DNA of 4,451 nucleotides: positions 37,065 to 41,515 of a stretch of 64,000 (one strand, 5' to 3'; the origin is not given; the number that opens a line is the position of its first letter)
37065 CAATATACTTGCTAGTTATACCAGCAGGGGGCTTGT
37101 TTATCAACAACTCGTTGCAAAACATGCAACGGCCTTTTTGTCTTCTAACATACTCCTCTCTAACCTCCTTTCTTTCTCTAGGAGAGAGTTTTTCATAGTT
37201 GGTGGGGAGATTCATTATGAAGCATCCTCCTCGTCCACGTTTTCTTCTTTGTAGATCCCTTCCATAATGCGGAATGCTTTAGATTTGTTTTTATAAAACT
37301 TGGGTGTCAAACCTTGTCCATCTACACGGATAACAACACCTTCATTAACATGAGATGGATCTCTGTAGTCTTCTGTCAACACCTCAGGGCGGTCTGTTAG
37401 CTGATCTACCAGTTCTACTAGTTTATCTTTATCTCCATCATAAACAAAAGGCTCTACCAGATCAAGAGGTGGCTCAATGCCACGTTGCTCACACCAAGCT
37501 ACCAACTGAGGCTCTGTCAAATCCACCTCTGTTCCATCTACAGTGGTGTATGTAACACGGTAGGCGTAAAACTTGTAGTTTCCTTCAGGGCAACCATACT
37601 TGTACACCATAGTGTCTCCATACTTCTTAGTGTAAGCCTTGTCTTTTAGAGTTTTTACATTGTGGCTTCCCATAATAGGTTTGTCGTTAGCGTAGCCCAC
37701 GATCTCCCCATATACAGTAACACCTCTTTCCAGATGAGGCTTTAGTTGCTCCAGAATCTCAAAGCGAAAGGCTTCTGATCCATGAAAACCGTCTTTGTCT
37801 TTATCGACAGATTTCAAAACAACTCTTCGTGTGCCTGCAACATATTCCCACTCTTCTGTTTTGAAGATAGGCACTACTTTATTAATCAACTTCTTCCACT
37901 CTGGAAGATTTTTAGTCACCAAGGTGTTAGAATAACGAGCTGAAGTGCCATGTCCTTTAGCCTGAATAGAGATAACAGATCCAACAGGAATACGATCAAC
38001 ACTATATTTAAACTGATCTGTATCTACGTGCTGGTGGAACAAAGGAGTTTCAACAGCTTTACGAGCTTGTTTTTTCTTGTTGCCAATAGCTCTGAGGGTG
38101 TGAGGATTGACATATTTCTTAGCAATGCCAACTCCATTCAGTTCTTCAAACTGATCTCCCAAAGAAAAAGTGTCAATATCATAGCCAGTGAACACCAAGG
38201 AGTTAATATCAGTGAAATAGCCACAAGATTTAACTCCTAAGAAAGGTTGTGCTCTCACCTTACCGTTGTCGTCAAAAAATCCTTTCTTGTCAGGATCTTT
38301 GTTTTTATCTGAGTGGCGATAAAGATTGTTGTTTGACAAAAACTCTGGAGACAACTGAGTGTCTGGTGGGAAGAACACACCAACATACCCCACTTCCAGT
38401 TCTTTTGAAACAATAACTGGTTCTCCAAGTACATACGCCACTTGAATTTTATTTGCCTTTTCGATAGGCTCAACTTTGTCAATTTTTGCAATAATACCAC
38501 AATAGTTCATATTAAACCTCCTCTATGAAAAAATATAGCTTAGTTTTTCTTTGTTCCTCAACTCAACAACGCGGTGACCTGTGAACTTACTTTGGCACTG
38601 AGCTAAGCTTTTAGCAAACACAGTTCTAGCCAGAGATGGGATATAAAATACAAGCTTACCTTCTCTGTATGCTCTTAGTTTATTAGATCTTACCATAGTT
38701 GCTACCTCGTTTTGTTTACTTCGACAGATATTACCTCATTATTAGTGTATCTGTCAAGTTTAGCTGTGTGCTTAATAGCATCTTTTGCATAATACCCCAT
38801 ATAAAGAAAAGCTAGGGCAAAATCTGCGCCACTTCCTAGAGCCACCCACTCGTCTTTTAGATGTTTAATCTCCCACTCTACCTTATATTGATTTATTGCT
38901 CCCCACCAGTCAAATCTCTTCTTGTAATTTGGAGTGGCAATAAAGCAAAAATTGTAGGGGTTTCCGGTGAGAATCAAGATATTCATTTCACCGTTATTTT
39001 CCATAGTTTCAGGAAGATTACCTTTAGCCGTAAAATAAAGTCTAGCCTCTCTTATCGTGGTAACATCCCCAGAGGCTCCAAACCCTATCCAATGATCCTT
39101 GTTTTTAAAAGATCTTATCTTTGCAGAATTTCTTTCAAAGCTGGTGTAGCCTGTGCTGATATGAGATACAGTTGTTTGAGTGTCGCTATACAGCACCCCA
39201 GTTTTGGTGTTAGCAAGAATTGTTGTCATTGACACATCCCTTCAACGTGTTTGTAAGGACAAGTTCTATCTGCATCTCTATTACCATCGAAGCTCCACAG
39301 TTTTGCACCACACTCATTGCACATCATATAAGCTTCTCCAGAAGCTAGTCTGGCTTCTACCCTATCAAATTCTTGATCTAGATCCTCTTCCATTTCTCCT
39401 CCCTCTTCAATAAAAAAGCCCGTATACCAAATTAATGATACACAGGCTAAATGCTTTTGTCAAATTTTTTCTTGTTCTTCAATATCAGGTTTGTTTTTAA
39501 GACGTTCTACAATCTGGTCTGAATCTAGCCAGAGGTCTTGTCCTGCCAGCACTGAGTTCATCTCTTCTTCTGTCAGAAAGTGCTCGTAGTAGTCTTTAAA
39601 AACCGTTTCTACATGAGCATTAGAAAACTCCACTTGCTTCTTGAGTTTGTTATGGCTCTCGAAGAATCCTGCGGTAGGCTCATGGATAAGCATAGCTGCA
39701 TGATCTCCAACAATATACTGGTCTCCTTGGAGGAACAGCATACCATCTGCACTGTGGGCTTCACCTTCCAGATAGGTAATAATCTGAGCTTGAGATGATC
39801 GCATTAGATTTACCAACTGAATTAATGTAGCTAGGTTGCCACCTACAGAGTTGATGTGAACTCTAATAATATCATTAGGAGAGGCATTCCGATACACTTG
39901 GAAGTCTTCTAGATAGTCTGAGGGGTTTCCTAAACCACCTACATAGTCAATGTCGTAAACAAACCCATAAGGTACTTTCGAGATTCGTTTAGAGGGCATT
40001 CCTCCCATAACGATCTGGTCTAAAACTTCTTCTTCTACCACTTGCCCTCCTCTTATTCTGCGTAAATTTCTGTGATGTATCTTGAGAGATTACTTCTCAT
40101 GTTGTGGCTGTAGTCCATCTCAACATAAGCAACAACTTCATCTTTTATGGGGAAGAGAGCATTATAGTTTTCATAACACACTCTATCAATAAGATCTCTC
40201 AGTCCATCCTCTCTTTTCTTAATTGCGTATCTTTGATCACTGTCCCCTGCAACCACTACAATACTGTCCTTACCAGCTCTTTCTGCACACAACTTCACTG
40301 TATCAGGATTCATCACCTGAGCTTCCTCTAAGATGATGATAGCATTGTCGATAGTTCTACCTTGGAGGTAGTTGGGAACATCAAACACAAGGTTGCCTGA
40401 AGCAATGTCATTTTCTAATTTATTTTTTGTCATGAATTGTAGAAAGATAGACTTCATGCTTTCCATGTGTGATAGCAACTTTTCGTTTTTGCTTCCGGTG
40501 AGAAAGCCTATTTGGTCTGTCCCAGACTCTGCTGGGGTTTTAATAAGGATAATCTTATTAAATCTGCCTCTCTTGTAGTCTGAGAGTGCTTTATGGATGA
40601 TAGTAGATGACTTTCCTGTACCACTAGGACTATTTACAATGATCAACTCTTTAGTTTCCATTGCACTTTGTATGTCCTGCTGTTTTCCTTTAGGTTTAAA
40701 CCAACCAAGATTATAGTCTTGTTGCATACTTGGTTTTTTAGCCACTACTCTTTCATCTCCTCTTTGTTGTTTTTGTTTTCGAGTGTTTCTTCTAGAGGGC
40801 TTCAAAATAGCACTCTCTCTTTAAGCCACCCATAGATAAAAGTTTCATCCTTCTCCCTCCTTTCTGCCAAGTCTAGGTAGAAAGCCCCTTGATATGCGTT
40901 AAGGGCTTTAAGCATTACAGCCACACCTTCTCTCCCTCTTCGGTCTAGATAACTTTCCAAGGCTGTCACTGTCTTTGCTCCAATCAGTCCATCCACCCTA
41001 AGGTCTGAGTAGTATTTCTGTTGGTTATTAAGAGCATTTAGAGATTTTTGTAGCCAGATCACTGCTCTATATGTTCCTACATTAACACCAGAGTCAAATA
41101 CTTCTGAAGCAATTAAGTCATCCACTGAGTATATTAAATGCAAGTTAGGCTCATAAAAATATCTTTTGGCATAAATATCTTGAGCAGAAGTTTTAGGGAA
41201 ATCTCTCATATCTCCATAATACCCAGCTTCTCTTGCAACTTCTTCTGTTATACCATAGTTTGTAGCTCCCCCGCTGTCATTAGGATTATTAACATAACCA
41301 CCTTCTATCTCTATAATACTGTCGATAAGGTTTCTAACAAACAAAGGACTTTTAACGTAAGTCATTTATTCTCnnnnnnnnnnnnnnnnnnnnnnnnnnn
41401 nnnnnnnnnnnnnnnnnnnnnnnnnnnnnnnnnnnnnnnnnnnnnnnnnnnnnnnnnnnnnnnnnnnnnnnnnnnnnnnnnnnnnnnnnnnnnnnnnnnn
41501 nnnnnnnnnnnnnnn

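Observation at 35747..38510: tRNA-repair module: T4-type Pnk next to an RNA ligase fused to a tRNA-binding OB-fold domain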

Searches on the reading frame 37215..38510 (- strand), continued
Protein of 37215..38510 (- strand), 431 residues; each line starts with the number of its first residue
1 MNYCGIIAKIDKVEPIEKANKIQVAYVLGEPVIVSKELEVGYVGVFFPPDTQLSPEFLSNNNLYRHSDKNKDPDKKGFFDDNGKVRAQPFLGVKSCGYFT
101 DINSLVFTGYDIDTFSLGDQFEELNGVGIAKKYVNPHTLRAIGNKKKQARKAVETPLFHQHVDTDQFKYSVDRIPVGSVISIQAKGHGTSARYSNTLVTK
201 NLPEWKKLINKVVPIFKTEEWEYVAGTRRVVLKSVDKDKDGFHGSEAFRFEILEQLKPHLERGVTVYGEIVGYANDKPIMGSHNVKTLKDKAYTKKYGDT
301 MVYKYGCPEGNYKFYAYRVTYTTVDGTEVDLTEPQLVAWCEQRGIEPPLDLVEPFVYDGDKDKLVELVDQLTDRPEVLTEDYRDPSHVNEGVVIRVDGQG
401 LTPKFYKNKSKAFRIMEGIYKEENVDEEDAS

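Call 61: search_protein_representatives(alignment_id=A1)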
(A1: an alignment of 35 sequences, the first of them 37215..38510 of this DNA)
Query: 35 sequences, 432 profile positions. Proteins with E-value up to 0.001 (for the whole library): 2631; up to 1e-10: 1970; up to 1e-30: 1345. The best 150 are listed.
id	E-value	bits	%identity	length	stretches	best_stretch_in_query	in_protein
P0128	1.3e-189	646.8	-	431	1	1-432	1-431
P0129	1.7e-183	626.7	-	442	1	4-432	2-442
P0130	9.2e-179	611.0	-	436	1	2-426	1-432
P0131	2.0e-173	593.4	-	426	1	1-431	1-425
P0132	1.1e-171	587.6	-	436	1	1-431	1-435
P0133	1.0e-169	581.2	-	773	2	170-427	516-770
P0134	1.1e-154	531.7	-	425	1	2-427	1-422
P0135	3.5e-149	513.6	-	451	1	5-432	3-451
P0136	4.0e-149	513.4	-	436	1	3-429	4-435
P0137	4.4e-144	496.7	-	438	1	1-430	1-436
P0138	1.3e-142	491.9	-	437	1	2-432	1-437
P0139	1.6e-139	481.7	-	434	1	1-431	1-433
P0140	1.9e-134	465.0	-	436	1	6-431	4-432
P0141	1.2e-133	462.3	-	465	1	7-431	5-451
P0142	5.9e-132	456.8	-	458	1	1-432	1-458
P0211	1.9e-99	349.7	-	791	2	2-211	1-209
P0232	9.3e-97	340.8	-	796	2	187-431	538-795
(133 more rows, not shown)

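Call 67: search_protein_families(library=ncbifam, alignment_id=A2, max_evalue=1)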
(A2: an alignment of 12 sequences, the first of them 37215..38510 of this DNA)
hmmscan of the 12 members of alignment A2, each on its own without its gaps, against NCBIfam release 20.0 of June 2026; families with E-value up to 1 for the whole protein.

A. member 1, window:37215-38510:- (431 aa): 6 families
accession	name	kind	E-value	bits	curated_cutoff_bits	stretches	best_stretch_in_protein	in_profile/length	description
NF005589.0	PRK07314.1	subfamily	0.00053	18.9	387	1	235-275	223-263/413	beta-ketoacyl-ACP synthase II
TIGR03150.1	fabF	equivalog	0.0019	17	493.75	1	236-275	221-260/407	beta-ketoacyl-ACP synthase II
NF005935.0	PRK07967.1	equivalog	0.0067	15.3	630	1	233-274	219-260/406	beta-ketoacyl-ACP synthase I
NF006587.0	PRK09116.1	equivalog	0.012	14.4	470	1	234-276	221-263/408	beta-ketoacyl-ACP synthase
NF006274.0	PRK08439.1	equivalog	0.016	14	621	1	234-275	220-261/406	beta-ketoacyl-ACP synthase II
NF004970.0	PRK06333.1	subfamily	0.073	11.9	525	1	235-274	233-272/424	beta-ketoacyl-ACP synthase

B. families by the number of members that match (of 12 scanned): 12 families
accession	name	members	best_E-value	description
TIGR02306.1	RNA_lig_DRB0094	10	2.8e-15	RNA ligase (ATP)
NF005589.0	PRK07314.1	3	0.00053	beta-ketoacyl-ACP synthase II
TIGR03150.1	fabF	3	0.0019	beta-ketoacyl-ACP synthase II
NF005935.0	PRK07967.1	3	0.0067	beta-ketoacyl-ACP synthase I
NF006587.0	PRK09116.1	3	0.012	beta-ketoacyl-ACP synthase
NF006274.0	PRK08439.1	3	0.016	beta-ketoacyl-ACP synthase II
NF040833.1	sulfhyd_HydB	1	0.0029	NADPH-dependent hydrogenase/sulfhydrogenase 1 subunit beta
TIGR02307.1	RNA_lig_RNL2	1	0.0079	RNA ligase, Rnl2 family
NF011491.0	PRK14898.1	1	0.016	DNA-directed RNA polymerase subunit A''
NF001304.0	PRK00249.1-4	1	0.037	flagellar basal body L-ring protein FlgH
NF004970.0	PRK06333.1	1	0.073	beta-ketoacyl-ACP synthase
NF053661.1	Urm1_like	1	0.076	Urm1-like protein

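Call 68: search_protein_families(library=pfam, alignment_id=A2, max_evalue=0.01)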
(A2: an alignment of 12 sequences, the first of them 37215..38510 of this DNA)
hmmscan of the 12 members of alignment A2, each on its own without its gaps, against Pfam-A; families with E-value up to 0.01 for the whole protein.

A. member 1, window:37215-38510:- (431 aa): 3 families
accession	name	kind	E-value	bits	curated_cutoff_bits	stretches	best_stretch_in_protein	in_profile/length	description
PF09414.15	RNA_ligase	-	2.3e-08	34.8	27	1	183-397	6-158/171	RNA ligase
PF21189.3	PHA02142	-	0.00041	21.2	27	1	7-78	4-73/92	PHA02142 OB-fold domain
PF04355.18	BamE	-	0.0012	19.1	23.2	0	19-35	16-32/71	Outer membrane protein assembly factor BamE domain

B. families by the number of members that match (of 12 scanned): 3 families
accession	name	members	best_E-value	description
PF21189.3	PHA02142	11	3.1e-08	PHA02142 OB-fold domain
PF09414.15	RNA_ligase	10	4e-12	RNA ligase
PF04355.18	BamE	1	0.0012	Outer membrane protein assembly factor BamE domain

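Call 71: search_protein_families(library=pfam, proteins=[P0133, P0211, P0232], max_evalue=0.001)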
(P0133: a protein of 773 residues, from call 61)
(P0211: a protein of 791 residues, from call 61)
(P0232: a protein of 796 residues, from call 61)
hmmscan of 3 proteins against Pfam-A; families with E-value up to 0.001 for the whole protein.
P0133 (773 aa): 3 families
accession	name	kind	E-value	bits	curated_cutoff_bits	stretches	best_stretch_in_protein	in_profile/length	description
PF03161.18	LAGLIDADG_2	-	2.2e-10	41.2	25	1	301-459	3-167/168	LAGLIDADG DNA endonuclease family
PF01079.26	Hint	-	5.4e-09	36.4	29.7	1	179-268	5-87/213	Hint module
PF09414.15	RNA_ligase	-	9.1e-07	29.6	27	1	565-741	21-158/171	RNA ligase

P0211 (791 aa): 3 families
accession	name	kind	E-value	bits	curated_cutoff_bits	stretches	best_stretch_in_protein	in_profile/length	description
PF03161.18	LAGLIDADG_2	-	1.1e-19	71.5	25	1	304-470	2-168/168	LAGLIDADG DNA endonuclease family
PF14890.11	Intein_splicing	-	5.6e-09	36.4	35.8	1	195-548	2-155/155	Intein splicing domain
PF09414.15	RNA_ligase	-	0.0001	22.9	27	1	606-755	50-169/171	RNA ligase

P0232 (796 aa): 4 families
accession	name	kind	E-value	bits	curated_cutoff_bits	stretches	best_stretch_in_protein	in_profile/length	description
PF03161.18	LAGLIDADG_2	-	1.5e-20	74.2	25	1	299-464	3-168/168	LAGLIDADG DNA endonuclease family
PF09414.15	RNA_ligase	-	4.5e-11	43.6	27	1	591-763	27-160/171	RNA ligase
PF14890.11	Intein_splicing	-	1.4e-07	31.8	35.8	1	205-540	18-155/155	Intein splicing domain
PF01079.26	Hint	-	0.00052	20.1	29.7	1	179-270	8-93/213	Hint module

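Call 73: fold_search(model_id=the predicted structure, library=viral)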
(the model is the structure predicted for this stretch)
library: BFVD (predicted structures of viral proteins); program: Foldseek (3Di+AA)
matches with E <= 10: 344; with E <= 0.001: 38
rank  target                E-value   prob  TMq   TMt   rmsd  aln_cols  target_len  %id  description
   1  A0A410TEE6            3.9e-34  1.00  0.75  0.75   5.7       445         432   23  (no name in the UniProt tables at hand)
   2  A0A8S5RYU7            2.1e-31  1.00  0.79  0.67   5.2       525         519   22  Naegleria gruberi RNA ligase repair, adenylyltransferase, LIGASE [Myoviridae sp. ctNQV2]
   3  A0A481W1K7            9.5e-26  1.00  0.77  0.42   5.7       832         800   15  (no name in the UniProt tables at hand)
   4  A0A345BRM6            1.7e-14  1.00  0.55  0.60   7.8       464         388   13  (no name in the UniProt tables at hand)
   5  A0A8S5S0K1            4.6e-12  1.00  0.30  0.63   6.5       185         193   24  Naegleria gruberi RNA ligase repair, adenylyltransferase, LIGASE [Podoviridae sp. ct8Lf7]
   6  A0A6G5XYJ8            7.7e-12  1.00  0.34  0.40  14.7       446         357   12  (no name in the UniProt tables at hand)
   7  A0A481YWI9            1.2e-07  1.00  0.33  0.38   6.8       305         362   17  RNA ligase 2 [Marseillevirus LCMAC103]
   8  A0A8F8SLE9            1.2e-07  1.00  0.35  0.47   7.4       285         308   14  (no name in the UniProt tables at hand)
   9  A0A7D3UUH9            1.6e-07  1.00  0.34  0.44   8.4       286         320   18  RNA ligase protein REL/rnl2 [Fadolivirus FV1/VV64]
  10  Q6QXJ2                3.2e-07  1.00  0.36  0.30  10.2       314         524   16  ORF132 [Agrotis segetum granulosis virus]
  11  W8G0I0                9.1e-07  1.00  0.31  0.35   9.2       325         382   14  (no name in the UniProt tables at hand)
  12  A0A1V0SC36            9.7e-07  1.00  0.36  0.63   6.8       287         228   16  RNA ligase [Catovirus CTV1]
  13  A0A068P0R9            3.3e-06  1.00  0.23  0.35  11.6       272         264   15  (no name in the UniProt tables at hand)
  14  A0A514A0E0            5.6e-06  1.00  0.36  0.49   4.8       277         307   13  Putative RNA ligase 2 [Aeromonas phage LAh_8]
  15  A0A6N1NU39            6.3e-06  1.00  0.35  0.41   7.2       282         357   13  RNA ligase domain-containing protein [Tupanvirus deep ocean]
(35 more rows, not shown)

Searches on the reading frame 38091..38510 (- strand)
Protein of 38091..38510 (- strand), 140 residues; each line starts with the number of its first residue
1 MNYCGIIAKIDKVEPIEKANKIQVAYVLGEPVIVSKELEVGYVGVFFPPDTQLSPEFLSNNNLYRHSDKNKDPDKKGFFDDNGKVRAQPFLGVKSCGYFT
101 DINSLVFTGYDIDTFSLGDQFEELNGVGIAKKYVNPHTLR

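Call 51: search_protein_families(library=pfam, proteins=[window:38091-38510:-], max_evalue=10)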
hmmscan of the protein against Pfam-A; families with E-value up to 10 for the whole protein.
window:38091-38510:- (140 aa): 2 families
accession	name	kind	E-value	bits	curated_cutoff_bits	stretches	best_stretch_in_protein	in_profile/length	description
PF21189.3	PHA02142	-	6.1e-05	23.8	27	1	7-79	4-74/92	PHA02142 OB-fold domain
PF04355.18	BamE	-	0.2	11.9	23.2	1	19-35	16-32/71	Outer membrane protein assembly factor BamE domain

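Call 52: predict_structure(alignment_id=A3)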
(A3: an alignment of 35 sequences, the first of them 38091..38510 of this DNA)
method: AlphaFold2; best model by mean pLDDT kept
length: 140 residues; sequences in the alignment: 35
mean_pLDDT: 92.3   pTM: 0.85
mean pLDDT of the five models: 92.3, 92.1, 91.9, 91.8, 89.5
residues with pLDDT >= 90: 116; 70-90: 21; 50-70: 3; < 50: 0
segments of 3 or more residues with pLDDT < 50: none
pLDDT, mean of each block of 10 residues (from residue 1): 89 93 95 95 96 96 95 93 87 89 95 96 95 78
secondary structure, 60 per line:
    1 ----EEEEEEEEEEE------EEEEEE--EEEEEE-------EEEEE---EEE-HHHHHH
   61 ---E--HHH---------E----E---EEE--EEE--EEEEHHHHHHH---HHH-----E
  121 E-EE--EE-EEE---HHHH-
elements in order: E5-15 E22-27 E30-35 E43-47 E51-53 H55-60 E88-90 E93-95 E98-101 H102-108 E130-132 H136-139

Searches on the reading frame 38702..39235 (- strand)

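Call 3: search_protein_families(library=pfam, proteins=[window:38702-39235:-], max_evalue=0.1)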
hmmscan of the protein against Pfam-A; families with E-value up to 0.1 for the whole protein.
window:38702-39235:- (177 aa): 0 families

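Call 4: search_protein_families(library=phrogs, proteins=[window:38702-39235:-], max_evalue=0.001)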
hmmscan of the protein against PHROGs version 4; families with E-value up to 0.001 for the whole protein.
window:38702-39235:- (177 aa): 1 family
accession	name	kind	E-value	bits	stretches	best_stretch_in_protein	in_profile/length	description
phrog_1040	-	other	3.5e-19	70.5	1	1-175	12-158/277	peptidase HslV family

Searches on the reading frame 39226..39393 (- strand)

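Call 25: search_protein_families(library=pfam, proteins=[window:39226-39393:-], max_evalue=0.01)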
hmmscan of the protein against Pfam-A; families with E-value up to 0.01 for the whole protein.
window:39226-39393:- (55 aa): 1 family
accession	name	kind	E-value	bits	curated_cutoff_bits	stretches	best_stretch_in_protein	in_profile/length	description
PF22683.2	Nab2-like_zf-CCCH_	-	0.00067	19.9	27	1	43-52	9-18/20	Nab2-like CCCH zinc finger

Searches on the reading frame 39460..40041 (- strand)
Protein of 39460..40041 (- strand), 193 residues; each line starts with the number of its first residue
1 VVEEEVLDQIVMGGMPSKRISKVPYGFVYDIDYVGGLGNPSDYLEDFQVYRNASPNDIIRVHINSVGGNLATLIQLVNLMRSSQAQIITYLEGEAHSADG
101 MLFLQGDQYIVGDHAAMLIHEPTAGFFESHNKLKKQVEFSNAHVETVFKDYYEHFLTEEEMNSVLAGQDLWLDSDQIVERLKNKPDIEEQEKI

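Call 21: search_protein_families(library=phrogs, proteins=[window:39460-40041:-], max_evalue=0.00001)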
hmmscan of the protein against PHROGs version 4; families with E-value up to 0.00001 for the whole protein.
window:39460-40041:- (193 aa): 8 families
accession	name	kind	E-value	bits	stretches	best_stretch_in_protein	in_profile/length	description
phrog_1827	-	other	4e-50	171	1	28-190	24-186/202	ATP-dependent protease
phrog_5410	-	other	7.9e-32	111.7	1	33-184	32-183/323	ATP-dependent protease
phrog_1684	-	head and packaging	1.1e-25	91.7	1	51-184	68-201/284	head maturation protease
phrog_94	-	head and packaging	9.6e-15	56.1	1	53-179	114-242/622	head maturation protease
phrog_26628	-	head and packaging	4.1e-14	53.7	1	48-180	58-191/290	head maturation protease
phrog_2976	-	head and packaging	1e-13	52.8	1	55-179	49-174/394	head maturation protease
phrog_133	-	head and packaging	2e-11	44.3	1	58-179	50-171/668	head maturation protease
phrog_3348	-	unknown function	1.3e-08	35.5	1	58-176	69-187/386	-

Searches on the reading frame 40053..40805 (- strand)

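Call 21: search_protein_families(library=phrogs, proteins=[window:40053-40805:-], max_evalue=0.00001)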
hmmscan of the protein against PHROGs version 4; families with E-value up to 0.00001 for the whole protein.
window:40053-40805:- (250 aa): 3 families
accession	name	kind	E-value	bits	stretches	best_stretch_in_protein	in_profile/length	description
phrog_170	-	other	5.2e-57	194.7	1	5-249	46-278/323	PhoH-like phosphate starvation-inducible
phrog_2765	-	other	2.3e-28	100.2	1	30-206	226-413/443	PhoH-like phosphate starvation-inducible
phrog_32482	-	other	8.4e-06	25.7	0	68-208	409-548/589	PhoH-like phosphate starvation-inducible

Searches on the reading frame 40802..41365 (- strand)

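Call 25: search_protein_families(library=pfam, proteins=[window:40802-41365:-], max_evalue=0.01)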
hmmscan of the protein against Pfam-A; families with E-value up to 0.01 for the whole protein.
window:40802-41365:- (187 aa): 2 families
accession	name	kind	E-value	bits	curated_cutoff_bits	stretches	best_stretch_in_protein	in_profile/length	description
PF05838.17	Glyco_hydro_108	-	2.4e-21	76.5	21.2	1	15-97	2-85/85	Glycosyl hydrolase 108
PF09374.15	PG_binding_3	-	1.7e-20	73.4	24.6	1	100-185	1-76/76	Predicted Peptidoglycan domain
